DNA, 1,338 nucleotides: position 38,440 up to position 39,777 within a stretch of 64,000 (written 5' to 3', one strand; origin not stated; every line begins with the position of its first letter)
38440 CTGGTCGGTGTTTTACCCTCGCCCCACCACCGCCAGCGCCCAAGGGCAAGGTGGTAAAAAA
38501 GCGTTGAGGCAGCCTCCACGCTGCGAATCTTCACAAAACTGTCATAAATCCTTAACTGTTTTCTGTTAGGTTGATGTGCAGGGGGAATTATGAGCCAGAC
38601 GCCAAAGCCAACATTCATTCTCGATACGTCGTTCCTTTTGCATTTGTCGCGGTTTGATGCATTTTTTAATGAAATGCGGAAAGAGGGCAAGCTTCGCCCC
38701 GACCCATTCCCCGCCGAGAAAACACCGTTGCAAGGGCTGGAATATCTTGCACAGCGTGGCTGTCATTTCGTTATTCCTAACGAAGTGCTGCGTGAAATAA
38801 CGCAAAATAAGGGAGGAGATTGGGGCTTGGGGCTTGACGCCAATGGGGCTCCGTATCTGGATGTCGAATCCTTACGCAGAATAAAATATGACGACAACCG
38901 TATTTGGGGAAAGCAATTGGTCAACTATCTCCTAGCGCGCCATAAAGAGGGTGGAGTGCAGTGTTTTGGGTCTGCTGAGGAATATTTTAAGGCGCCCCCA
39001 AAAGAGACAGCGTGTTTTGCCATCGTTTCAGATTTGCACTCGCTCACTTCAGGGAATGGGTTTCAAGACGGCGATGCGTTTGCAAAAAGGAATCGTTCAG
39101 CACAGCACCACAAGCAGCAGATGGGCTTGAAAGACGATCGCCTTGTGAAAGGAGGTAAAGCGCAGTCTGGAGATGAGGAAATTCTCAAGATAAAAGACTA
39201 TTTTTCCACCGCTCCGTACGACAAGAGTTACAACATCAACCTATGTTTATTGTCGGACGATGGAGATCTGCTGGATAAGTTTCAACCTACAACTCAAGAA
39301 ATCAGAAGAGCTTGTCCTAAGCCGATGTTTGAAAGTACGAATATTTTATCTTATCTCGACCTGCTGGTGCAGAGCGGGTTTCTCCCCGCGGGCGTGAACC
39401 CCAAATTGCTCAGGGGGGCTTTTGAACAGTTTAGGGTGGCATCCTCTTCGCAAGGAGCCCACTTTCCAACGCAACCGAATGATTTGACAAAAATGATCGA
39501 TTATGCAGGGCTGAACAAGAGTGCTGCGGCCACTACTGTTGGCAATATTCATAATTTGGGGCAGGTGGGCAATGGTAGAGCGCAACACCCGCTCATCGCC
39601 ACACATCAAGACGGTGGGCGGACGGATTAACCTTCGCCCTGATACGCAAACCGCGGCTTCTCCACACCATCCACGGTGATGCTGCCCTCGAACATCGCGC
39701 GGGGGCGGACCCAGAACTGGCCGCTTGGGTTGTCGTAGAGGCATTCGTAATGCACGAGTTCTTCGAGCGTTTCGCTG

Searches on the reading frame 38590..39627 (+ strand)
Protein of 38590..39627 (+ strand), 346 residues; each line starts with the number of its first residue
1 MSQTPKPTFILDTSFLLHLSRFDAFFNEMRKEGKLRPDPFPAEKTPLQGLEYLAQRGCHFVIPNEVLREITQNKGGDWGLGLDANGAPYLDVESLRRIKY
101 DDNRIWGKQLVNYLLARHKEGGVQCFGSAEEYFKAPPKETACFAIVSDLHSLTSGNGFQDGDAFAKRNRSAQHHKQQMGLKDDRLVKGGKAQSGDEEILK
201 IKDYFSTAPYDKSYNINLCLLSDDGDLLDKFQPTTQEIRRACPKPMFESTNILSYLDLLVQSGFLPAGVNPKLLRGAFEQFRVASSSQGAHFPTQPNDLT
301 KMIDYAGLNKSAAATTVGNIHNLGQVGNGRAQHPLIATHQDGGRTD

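Call 5: search_protein_families(library=pfam, proteins=[window:38590-39627:+], max_evalue=1)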
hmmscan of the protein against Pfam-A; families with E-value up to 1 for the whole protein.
window:38590-39627:+ (346 aa): 1 family
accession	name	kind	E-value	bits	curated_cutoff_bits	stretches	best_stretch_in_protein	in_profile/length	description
PF13638.12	PIN_4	-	0.0076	17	21.9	0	9-78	1-42/132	PIN domain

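Call 6: search_protein_families(library=ncbifam, proteins=[window:38590-39627:+], max_evalue=1)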
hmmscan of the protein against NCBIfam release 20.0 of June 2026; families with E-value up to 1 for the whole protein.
window:38590-39627:+ (346 aa): 1 family
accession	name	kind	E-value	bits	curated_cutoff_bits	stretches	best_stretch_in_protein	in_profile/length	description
TIGR04277.1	squa_tetra_cyc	equivalog_domain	0.017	13.7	500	1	48-135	445-533/624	tetrahymanol synthase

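Call 92: search_protein_families(library=phrogs, proteins=[window:38590-39627:+], max_evalue=0.01)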
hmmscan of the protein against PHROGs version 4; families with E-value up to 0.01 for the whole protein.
window:38590-39627:+ (346 aa): 0 families

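Call 93: search_protein_families(library=padloc, proteins=[window:38590-39627:+], max_evalue=0.01)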
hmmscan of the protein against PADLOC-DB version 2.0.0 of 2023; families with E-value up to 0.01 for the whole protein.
window:38590-39627:+ (346 aa): 0 families
